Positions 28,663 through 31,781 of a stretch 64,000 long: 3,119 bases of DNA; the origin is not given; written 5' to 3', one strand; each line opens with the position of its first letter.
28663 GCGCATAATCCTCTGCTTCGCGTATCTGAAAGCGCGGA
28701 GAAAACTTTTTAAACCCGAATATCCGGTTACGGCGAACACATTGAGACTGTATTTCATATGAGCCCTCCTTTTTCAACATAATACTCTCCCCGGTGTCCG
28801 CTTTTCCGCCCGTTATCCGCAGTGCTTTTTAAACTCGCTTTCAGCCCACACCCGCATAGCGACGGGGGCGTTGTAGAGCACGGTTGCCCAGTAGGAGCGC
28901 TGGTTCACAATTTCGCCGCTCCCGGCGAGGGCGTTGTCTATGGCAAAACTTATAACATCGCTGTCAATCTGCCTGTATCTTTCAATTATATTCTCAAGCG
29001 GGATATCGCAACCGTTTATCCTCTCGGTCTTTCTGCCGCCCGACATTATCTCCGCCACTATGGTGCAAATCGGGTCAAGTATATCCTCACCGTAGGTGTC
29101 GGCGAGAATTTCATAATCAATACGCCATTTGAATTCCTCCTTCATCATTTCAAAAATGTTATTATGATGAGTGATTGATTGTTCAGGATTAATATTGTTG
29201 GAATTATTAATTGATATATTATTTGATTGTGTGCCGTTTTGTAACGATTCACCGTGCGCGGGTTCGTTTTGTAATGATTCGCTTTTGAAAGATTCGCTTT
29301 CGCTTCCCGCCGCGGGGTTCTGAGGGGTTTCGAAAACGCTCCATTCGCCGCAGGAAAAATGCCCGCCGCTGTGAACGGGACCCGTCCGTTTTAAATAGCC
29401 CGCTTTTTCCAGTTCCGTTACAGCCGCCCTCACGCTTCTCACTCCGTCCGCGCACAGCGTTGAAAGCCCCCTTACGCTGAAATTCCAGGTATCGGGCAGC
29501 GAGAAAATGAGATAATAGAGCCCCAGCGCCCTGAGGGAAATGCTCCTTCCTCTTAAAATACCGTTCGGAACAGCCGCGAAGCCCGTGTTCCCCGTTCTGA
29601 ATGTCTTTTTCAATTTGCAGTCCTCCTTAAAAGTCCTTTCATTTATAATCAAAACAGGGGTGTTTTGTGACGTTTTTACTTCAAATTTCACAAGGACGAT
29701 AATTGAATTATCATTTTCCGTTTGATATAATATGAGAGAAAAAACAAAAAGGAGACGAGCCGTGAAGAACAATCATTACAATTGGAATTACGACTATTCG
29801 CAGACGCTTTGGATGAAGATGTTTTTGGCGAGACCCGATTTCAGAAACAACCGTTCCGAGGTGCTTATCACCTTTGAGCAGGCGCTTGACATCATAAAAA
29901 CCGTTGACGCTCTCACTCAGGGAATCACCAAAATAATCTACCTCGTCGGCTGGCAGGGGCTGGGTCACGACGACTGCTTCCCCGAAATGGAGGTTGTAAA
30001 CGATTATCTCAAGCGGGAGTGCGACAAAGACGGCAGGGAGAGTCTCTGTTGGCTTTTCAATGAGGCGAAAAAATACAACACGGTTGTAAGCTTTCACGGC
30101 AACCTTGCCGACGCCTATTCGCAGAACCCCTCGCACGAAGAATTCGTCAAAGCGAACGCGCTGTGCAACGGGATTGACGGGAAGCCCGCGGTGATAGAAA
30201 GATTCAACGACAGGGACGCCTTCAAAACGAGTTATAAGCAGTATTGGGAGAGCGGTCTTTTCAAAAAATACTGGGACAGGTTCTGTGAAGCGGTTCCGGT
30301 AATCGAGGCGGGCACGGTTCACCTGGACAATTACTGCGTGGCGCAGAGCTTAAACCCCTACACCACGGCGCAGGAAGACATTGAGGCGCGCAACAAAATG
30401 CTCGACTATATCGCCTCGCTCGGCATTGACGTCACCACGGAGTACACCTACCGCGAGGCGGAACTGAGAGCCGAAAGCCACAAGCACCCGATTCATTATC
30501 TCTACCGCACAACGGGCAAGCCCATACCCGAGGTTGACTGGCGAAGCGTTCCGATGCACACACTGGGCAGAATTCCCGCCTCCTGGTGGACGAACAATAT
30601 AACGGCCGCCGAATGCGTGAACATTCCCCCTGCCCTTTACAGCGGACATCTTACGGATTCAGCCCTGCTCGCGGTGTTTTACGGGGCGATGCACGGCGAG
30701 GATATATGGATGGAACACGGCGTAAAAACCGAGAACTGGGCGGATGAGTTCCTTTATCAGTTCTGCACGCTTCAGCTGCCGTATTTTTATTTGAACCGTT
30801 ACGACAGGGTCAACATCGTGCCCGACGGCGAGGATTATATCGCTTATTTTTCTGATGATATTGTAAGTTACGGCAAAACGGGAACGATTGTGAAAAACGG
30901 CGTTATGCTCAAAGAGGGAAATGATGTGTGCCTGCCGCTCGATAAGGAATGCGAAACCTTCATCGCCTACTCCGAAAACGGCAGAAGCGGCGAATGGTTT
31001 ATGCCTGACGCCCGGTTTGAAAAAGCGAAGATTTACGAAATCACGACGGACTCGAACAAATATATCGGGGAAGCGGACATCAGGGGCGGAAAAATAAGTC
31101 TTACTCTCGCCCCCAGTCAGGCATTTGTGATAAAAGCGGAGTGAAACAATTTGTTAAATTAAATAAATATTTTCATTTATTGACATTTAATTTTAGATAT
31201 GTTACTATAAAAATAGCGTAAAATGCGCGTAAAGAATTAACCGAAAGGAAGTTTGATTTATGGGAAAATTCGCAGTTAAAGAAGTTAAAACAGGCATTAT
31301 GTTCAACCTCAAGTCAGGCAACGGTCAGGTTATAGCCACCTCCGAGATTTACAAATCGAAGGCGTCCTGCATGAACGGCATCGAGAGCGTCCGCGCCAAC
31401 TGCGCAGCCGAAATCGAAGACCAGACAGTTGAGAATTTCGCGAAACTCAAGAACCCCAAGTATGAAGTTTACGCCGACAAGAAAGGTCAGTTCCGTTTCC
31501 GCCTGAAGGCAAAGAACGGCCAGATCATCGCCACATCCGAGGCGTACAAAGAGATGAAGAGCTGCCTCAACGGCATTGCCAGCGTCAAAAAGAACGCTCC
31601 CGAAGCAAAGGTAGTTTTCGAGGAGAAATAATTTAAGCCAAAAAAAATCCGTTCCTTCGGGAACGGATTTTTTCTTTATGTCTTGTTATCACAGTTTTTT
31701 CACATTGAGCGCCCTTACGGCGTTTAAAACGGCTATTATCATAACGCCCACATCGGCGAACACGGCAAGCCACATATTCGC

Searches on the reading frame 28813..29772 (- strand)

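Call 56: search_protein_families(library=pfam, proteins=[window:28813-29772:-], max_evalue=0.00001)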
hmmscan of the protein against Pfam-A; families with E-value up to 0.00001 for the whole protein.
window:28813-29772:- (319 aa): 2 families
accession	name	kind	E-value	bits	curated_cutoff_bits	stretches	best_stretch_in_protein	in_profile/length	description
PF19481.4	DUF6017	-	5.2e-13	49.9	27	1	208-309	33-136/148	Family of unknown function (DUF6017)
PF13730.12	HTH_36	-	1.4e-06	28.5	25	1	78-127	3-55/55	Helix-turn-helix domain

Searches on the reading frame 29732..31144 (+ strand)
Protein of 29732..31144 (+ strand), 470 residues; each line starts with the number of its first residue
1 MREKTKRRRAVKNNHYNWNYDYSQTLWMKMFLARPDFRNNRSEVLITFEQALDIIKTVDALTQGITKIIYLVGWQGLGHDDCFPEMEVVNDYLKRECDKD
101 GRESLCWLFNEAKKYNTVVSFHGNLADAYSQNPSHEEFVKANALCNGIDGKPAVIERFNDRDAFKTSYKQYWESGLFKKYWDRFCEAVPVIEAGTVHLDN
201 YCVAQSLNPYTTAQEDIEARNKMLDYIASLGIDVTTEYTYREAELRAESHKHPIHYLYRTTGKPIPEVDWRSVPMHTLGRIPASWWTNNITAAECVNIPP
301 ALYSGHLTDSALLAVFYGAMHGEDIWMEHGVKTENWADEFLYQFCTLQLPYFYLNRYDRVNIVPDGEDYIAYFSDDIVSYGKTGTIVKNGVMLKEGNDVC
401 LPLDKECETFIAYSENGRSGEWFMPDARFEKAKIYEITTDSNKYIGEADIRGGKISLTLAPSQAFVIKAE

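Call 56: search_protein_families(library=pfam, proteins=[window:29732-31144:+], max_evalue=0.00001)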
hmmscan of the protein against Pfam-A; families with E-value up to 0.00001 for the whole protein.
window:29732-31144:+ (470 aa): 1 family
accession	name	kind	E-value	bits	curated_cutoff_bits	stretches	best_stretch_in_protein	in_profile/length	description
PF12905.13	Glyco_hydro_101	-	2.5e-08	34.1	25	1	46-241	38-204/272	Endo-alpha-N-acetylgalactosaminidase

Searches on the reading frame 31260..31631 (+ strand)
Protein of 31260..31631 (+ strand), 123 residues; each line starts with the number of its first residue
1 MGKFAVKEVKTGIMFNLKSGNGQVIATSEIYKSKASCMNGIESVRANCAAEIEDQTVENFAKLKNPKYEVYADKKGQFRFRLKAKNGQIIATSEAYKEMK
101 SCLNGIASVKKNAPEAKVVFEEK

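Call 56: search_protein_families(library=pfam, proteins=[window:31260-31631:+], max_evalue=0.00001)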
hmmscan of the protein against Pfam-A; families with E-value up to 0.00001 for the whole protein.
window:31260-31631:+ (123 aa): 1 family
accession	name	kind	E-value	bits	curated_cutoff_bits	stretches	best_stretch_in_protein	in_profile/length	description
PF07411.17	DUF1508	-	1.4e-43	146.9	22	2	73-119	1-47/48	Domain of unknown function (DUF1508)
